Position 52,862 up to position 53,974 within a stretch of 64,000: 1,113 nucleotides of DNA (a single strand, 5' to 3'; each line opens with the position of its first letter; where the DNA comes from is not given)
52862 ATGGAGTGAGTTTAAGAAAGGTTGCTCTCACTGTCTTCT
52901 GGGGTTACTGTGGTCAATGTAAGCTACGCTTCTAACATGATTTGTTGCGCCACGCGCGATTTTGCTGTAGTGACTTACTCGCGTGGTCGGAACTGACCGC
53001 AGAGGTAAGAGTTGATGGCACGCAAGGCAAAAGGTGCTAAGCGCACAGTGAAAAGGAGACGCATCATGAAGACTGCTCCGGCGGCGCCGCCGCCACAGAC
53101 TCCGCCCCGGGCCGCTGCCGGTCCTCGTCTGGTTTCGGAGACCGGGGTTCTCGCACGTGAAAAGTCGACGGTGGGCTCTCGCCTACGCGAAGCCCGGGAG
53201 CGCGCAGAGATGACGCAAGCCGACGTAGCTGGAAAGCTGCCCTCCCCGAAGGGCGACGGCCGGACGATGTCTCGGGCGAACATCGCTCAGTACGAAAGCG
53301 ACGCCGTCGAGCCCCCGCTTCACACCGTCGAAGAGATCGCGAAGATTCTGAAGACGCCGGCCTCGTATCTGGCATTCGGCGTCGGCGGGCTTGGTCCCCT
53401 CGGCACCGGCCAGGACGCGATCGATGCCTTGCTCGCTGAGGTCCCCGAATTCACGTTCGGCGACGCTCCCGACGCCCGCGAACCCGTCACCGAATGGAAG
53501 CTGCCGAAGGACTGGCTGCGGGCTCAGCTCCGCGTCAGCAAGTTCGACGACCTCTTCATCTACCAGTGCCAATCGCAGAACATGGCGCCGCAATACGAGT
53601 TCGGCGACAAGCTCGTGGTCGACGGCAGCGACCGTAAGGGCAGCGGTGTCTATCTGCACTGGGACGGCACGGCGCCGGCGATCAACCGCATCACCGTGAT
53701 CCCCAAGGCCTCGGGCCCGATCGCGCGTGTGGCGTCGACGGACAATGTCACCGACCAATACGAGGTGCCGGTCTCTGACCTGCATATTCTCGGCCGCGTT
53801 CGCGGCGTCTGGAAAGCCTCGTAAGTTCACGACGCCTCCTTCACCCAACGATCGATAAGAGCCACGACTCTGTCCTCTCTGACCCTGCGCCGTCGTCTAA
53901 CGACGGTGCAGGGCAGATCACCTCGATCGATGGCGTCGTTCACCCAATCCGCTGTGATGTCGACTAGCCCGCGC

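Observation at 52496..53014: Repeat-dense, AT-rich 0.5-kb non-coding region between the replication operon and the CI-like repressor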

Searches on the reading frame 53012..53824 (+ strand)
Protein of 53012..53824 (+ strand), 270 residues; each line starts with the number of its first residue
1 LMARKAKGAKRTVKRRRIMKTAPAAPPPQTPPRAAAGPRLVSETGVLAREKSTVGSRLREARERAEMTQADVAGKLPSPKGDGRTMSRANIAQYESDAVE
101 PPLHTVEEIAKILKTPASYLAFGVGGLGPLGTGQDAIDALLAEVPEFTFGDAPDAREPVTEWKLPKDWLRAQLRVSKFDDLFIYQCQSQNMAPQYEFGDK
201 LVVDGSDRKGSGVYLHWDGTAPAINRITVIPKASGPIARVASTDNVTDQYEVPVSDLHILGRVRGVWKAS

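Call 11: search_protein_families(library=pfam, proteins=[window:53012-53824:+], max_evalue=0.01)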
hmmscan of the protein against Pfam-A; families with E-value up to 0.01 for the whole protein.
window:53012-53824:+ (270 aa): 4 families
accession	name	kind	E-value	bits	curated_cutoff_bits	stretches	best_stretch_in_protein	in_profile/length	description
PF13560.12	HTH_31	-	4.6e-09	36.9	27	1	55-117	3-58/64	Helix-turn-helix domain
PF12844.13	HTH_19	-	2.3e-06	27.9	30.2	1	55-125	1-63/64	Helix-turn-helix domain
PF01381.28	HTH_3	-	2.5e-06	27.8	23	1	58-120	1-55/55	Helix-turn-helix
PF00717.28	Peptidase_S24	-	0.005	17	23.3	1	162-263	22-115/116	Peptidase S24-like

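Call 14: search_dna_similar(query=window:53012-53824:+, collection=phages, mode=protein, max_rows=25)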
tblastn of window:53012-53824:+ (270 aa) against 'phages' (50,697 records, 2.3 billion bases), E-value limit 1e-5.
Records with a match: 16; places in all: 16; records where one place covers at least 80% of the query: 4.
Best place of each record, by identity: <60% 16.
By first word of the organism name: Caulobacter 8; Ruegeria 2; Microcystis 1; Rhodobacter 1; Phaeobacter 1; Bacteriophage 1; Roseobacter 1; Sinorhizobium 1.
By host as written in the record: Caulobacter vibrioides CB15 6; Ruegeria pomeroyi DSS-3 3; Caulobacter vibrioides 2; Microcystis wesenbergii 1; Rhodobacter capsulatus YW1 1; Phaeobacter inhibens DSM 17395 1; - 1; Sinorhizobium sp. LM21 1.
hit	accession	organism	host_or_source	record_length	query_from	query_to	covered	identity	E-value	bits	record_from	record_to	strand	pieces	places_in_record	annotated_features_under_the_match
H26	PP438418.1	Microcystis phage Mwe-JY26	Microcystis wesenbergii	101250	52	269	81%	39.5%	6e-38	147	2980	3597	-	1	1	transcriptional regulator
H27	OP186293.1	Rhodobacter phage RcXuper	Rhodobacter capsulatus YW1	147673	48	265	81%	33.6%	3e-28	119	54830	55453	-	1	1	transcriptional regulator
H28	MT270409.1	Phaeobacter phage MD18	Phaeobacter inhibens DSM 17395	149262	52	265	79%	33.8%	2e-24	107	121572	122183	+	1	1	hypothetical protein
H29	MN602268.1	Bacteriophage DSS3_MAL1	-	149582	52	265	79%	33.3%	8e-24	106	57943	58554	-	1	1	transcriptional repressor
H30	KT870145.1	Roseobacter phage DSS3P8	Ruegeria pomeroyi DSS-3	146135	53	265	79%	31.6%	4e-24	107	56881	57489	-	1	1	transcriptional regulator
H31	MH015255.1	Ruegeria phage vB_RpoS-V10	Ruegeria pomeroyi DSS-3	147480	53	265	79%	31.6%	4e-24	107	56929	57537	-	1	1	transcriptional regulator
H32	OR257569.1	Ruegeria phage RpAliso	Ruegeria pomeroyi DSS-3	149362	53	265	79%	30.7%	6e-20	95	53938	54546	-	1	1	transcriptional regulator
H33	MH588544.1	Caulobacter phage CcrBL10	Caulobacter vibrioides CB15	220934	40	265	84%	26.7%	2e-6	55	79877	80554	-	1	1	putative HTH DNA binding protein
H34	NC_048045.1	Caulobacter phage CcrBL10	Caulobacter vibrioides CB15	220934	40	265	84%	26.7%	2e-6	55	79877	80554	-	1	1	putative HTH DNA binding protein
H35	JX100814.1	Caulobacter phage CcrRogue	Caulobacter vibrioides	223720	53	265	79%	26.9%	2e-6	55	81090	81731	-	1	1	putative HTH domain DNA-binding protein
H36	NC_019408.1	Caulobacter phage CcrRogue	Caulobacter vibrioides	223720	53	265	79%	26.9%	2e-6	55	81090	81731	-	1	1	putative HTH domain DNA-binding protein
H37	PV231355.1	Caulobacter phage RBC11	Caulobacter vibrioides CB15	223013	53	265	79%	26.1%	9e-6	52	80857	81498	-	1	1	hypothetical protein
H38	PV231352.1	Caulobacter phage RBC63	Caulobacter vibrioides CB15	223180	53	265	79%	26.1%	9e-6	52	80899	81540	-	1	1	transcriptional regulator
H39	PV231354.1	Caulobacter phage RBC8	Caulobacter vibrioides CB15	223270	53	265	79%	26.1%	9e-6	52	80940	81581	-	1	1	hypothetical protein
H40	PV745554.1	Caulobacter phage BL64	Caulobacter vibrioides CB15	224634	53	265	79%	26.1%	9e-6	52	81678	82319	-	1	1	transcriptional regulator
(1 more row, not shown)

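Call 15: find_related_loci(query=window:53012-53824:+, collection=viral_contigs, flank=4000)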
Query window:53012-53824:+ (270 aa) in viral_contigs; peptide patterns used: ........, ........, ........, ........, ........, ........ (x = any residue, [..] = any of these).
2 stretches matched a pattern; 1 encode a relative of the query (tblastn E <= 1e-3); 1 distinct loci.
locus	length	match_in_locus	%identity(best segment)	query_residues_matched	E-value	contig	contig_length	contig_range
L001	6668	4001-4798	77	1-270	3e-140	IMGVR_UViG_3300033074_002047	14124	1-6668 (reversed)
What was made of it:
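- Tried and rejected: CI-like protein against viral contigs: one locus (call 15).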

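Call 21: find_related_loci(query=A2, collection=genome_contigs, flank=5000)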
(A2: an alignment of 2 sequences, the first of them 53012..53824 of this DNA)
Query A2 (270 aa) in genome_contigs; peptide patterns used: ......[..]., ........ (x = any residue, [..] = any of these).
301 stretches matched a pattern, but none encodes a relative of the query by tblastn (E <= 1e-3).
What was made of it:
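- Tried and rejected: Genome contigs: none (call 21).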

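Call 22: find_related_loci(query=A2, collection=metagenome_contigs, flank=5000)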
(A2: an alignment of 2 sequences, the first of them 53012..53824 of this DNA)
Query A2 (270 aa) in metagenome_contigs; peptide patterns used: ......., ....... (x = any residue, [..] = any of these).
599 stretches matched a pattern, but none encodes a relative of the query by tblastn (E <= 1e-3).
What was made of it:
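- Tried and rejected: Metagenome contigs: none (call 22).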

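Call 23: find_homologous_proteins(query=window:53012-53824:+, max_evalue=1e-10)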
Query window:53012-53824:+ (270 aa): 2 proteins with E <= 1e-10 among 4114 candidates.
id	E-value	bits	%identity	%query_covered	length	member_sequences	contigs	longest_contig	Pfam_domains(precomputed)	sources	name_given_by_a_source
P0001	6.7e-164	562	100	93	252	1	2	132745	PF12844.14,PF01381.29,PF13560.13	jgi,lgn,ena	-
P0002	9.2e-128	444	79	93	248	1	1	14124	PF12844.14,PF01381.29,PF13560.13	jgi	-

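Call 24: find_encoding_contigs(protein=P0001, flank=3000, max_places=6)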
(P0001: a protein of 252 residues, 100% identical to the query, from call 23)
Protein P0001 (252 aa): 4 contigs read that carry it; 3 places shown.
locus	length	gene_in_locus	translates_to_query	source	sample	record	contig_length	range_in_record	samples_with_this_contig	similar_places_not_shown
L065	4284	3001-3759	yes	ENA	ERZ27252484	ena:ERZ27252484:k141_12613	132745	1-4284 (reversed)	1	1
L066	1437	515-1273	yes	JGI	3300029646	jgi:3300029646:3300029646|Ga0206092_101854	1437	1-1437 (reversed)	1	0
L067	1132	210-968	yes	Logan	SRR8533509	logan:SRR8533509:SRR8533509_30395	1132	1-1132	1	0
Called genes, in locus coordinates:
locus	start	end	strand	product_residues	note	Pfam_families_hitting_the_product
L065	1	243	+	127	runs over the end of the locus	-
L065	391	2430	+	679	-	PF21995:RNR-II_ins_dom (weak)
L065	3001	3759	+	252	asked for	PF01381:HTH_3 (weak), PF12844:HTH_19 (weak), PF13560:HTH_31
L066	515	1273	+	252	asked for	PF01381:HTH_3 (weak), PF12844:HTH_19 (weak), PF13560:HTH_31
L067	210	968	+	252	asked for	PF01381:HTH_3 (weak), PF12844:HTH_19 (weak), PF13560:HTH_31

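Call 59: search_protein_families(library=phrogs, proteins=[window:53012-53824:+], max_evalue=0.00001)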
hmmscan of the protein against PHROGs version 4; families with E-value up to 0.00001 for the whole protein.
window:53012-53824:+ (270 aa): 4 families
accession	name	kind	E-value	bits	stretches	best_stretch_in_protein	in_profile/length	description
phrog_4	-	transcription regulation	2.5e-17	64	1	44-268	132-337/400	transcriptional repressor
phrog_2439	-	transcription regulation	5.4e-07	29.8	1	51-120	5-66/367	transcriptional regulator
phrog_8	-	transcription regulation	1.4e-06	29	1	52-120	75-135/346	transcriptional regulator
phrog_3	-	transcription regulation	2.9e-06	28.3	1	48-122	83-147/430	transcriptional repressor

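Call 73: get_annotated_region(hit=H27, flank=2000)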
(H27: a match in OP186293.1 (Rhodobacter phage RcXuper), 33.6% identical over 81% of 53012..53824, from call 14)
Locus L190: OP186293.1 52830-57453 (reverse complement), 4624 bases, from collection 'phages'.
description: Rhodobacter phage RcXuper, complete genome.
organism: Rhodobacter phage RcXuper (NCBI taxid 2973496)
taxonomy: Viruses; Duplodnaviria; Heunggongvirae; Uroviricota; Caudoviricetes
host: Rhodobacter capsulatus YW1; source: water; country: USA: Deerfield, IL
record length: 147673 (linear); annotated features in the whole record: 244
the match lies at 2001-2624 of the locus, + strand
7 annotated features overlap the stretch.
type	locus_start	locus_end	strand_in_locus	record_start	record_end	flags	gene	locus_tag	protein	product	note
CDS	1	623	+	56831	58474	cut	-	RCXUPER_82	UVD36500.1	ribonucleotide reductase, alpha subunit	-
CDS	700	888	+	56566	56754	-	-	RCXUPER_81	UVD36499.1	hypothetical protein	-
CDS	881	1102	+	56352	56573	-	-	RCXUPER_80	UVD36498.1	glutaredoxin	-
CDS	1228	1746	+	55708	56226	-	-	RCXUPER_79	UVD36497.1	deoxyuridine 5'-triphosphate nucleotidohydrolase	deoxyuridine 5`-triphosphate nucleotidohydrolase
CDS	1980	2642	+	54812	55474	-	-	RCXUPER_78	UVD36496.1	transcriptional regulator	-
CDS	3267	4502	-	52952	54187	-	-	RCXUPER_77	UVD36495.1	tyrosine integrase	-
CDS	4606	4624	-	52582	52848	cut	-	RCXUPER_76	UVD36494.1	hypothetical protein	-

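Call 74: get_annotated_region(hit=H28, flank=2000)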
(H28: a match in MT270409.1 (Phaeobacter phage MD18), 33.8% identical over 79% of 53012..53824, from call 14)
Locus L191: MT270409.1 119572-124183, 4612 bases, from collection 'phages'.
description: Phaeobacter phage MD18, complete genome.
organism: Phaeobacter phage MD18 (NCBI taxid 2723761)
taxonomy: Viruses; Duplodnaviria; Heunggongvirae; Uroviricota; Caudoviricetes
host: Phaeobacter inhibens DSM 17395; source: -; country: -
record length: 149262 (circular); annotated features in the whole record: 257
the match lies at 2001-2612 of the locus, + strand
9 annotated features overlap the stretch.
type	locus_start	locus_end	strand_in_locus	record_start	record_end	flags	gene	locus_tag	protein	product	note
CDS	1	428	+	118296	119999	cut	-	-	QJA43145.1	ribonucleotide reductase of class Ia (aerobic), alpha subunit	-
CDS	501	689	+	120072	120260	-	-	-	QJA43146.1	hypothetical protein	-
CDS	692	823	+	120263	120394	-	-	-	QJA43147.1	hypothetical protein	-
CDS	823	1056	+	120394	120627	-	-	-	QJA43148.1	hypothetical protein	-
CDS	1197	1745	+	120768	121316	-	-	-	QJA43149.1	deoxyuridine 5'-triphosphate nucleotidohydrolase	-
CDS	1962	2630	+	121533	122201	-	-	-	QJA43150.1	hypothetical protein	-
tRNA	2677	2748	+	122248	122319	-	-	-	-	tRNA-Cys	-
CDS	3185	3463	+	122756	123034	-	-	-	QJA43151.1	hypothetical protein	-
CDS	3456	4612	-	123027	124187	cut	-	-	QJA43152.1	hypothetical protein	-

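Call 75: get_annotated_region(hit=H30, flank=2000)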
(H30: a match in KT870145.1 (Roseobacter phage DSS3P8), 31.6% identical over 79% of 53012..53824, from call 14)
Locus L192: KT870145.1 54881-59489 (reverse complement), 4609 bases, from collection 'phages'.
description: Roseobacter phage DSS3P8, complete genome.
organism: Roseobacter phage DSS3P8 (NCBI taxid 1735562)
taxonomy: Viruses; Duplodnaviria; Heunggongvirae; Uroviricota; Caudoviricetes
host: Ruegeria pomeroyi DSS-3; source: -; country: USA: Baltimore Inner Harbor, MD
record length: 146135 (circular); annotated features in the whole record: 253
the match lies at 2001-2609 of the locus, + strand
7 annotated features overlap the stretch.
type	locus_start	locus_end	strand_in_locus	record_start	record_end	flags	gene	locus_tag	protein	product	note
CDS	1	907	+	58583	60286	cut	-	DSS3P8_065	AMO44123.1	ribonucleotide reductase of class Ia (aerobic) alpha subunit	gp065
CDS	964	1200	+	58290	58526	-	-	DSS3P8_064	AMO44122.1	glutaredoxin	gp064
CDS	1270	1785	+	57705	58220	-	-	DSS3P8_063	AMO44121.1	deoxyuridine 5'-triphosphate nucleotidohydrolase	gp063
CDS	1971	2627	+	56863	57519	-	-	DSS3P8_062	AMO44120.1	transcriptional regulator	gp062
CDS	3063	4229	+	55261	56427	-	-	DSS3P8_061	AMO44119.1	integrase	gp061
tRNA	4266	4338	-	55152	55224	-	-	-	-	tRNA-Phe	-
CDS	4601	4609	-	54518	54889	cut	-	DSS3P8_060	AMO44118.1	hypothetical protein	gp060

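Call 76: get_annotated_region(hit=H33, flank=2000)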
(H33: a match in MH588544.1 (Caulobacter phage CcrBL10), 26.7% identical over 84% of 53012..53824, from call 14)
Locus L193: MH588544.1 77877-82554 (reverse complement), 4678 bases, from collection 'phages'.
description: Caulobacter phage CcrBL10, complete genome.
organism: Caulobacter phage CcrBL10 (NCBI taxid 2283269)
taxonomy: Viruses; Duplodnaviria; Heunggongvirae; Uroviricota; Caudoviricetes; Dolichocephalovirinae; Poindextervirus; Poindextervirus BL10
host: Caulobacter vibrioides CB15; source: -; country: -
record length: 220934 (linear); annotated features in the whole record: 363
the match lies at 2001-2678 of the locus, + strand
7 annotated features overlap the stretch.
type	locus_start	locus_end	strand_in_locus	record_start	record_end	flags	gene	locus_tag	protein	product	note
CDS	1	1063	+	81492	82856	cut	-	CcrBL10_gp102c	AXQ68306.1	ribonucleotide reductase of class Ia (aerobic), beta subunit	-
CDS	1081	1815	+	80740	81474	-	-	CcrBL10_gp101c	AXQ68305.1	deoxyuridine 5'-triphosphate nucleotidohydrolase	-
CDS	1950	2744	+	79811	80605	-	-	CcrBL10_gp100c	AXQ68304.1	putative HTH DNA binding protein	-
CDS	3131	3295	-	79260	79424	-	-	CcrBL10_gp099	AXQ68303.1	hypothetical protein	-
CDS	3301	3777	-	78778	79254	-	-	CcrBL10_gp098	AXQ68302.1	hypothetical protein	-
CDS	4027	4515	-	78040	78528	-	-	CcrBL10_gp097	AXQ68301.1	hypothetical protein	-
CDS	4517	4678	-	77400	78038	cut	-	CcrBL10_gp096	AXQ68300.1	lysozyme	-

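Call 82: get_annotated_region(hit=H26, flank=2500)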
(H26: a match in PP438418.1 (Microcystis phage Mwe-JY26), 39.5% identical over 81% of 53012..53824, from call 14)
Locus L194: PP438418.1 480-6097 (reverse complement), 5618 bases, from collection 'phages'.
description: Microcystis phage Mwe-JY26, complete genome.
organism: Microcystis phage Mwe-JY26 (NCBI taxid 3128149)
taxonomy: Viruses; Duplodnaviria; Heunggongvirae; Uroviricota; Caudoviricetes
host: Microcystis wesenbergii; source: China; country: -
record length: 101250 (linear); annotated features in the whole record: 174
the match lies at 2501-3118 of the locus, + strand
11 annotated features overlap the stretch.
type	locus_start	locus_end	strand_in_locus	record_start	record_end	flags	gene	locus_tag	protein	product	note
CDS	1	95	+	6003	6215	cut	-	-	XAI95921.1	hypothetical protein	-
CDS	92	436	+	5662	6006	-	-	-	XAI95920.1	hypothetical protein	-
CDS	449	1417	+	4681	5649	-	-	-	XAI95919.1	ribonucleoside-diphosphate reductase subunit beta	-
CDS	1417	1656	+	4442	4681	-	-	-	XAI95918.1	ribonucleotide reductase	-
CDS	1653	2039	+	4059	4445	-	-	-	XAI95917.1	phosphoribosyl-ATP pyrophosphohydrolase-like protein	-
CDS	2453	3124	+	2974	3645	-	-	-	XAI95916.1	transcriptional regulator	-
CDS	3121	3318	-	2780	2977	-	-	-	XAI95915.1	hypothetical protein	-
CDS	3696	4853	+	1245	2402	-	-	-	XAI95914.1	tyrosine integrase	-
tRNA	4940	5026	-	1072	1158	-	-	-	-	tRNA-Tyr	-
tRNA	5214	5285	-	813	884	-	-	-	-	tRNA-Arg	-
tRNA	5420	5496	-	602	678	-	-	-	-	tRNA-Arg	-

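Call 83: get_annotated_region(hit=H32, flank=2000)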
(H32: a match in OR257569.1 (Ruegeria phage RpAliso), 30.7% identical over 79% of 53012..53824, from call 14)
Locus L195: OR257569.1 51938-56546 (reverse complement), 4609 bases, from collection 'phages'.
description: Ruegeria phage RpAliso, complete genome.
organism: Ruegeria phage RpAliso (NCBI taxid 3073043)
taxonomy: Viruses; Duplodnaviria; Heunggongvirae; Uroviricota; Caudoviricetes
host: Ruegeria pomeroyi DSS-3; source: water; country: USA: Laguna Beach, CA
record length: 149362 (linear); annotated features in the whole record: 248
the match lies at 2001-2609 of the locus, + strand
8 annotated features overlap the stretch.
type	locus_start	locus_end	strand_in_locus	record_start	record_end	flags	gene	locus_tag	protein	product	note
CDS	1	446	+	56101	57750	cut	-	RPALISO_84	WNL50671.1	ribonucleotide reductase, alpha subunit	-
CDS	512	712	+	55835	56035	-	-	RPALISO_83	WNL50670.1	hypothetical protein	-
CDS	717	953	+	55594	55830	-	-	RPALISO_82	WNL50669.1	glutaredoxin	-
CDS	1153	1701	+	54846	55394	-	-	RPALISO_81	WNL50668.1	deoxyuridine triphosphatase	-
CDS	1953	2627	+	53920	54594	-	-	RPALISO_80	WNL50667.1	transcriptional regulator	-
CDS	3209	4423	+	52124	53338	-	-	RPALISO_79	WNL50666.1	integrase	-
tRNA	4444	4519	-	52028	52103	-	-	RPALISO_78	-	tRNA-Phe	tRNA-Phe(gaa)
CDS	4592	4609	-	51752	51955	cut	-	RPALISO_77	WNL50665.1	hypothetical protein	-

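Call 87: find_related_loci(query=A4, collection=viral_contigs, flank=2500)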
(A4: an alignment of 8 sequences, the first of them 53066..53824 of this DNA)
Query A4 (252 aa) in viral_contigs; peptide patterns used: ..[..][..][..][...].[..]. (x = any residue, [..] = any of these).
24 stretches matched a pattern; 8 encode a relative of the query (tblastn E <= 1e-3); 8 distinct loci.
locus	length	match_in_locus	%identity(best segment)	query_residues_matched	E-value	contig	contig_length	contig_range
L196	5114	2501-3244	79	1-252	9e-135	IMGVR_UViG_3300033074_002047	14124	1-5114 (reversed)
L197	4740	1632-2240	36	35-247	3e-39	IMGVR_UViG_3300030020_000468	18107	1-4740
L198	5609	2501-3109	36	35-247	3e-39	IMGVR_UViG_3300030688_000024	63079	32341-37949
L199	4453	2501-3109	31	35-247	2e-24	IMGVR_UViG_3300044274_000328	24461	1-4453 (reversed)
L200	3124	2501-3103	30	36-247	6e-24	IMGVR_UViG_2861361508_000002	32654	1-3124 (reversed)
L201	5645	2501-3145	29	32-251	7e-20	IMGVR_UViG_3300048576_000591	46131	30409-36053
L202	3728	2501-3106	30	34-247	4e-18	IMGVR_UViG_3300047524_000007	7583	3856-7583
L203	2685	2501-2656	37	36-95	1e-5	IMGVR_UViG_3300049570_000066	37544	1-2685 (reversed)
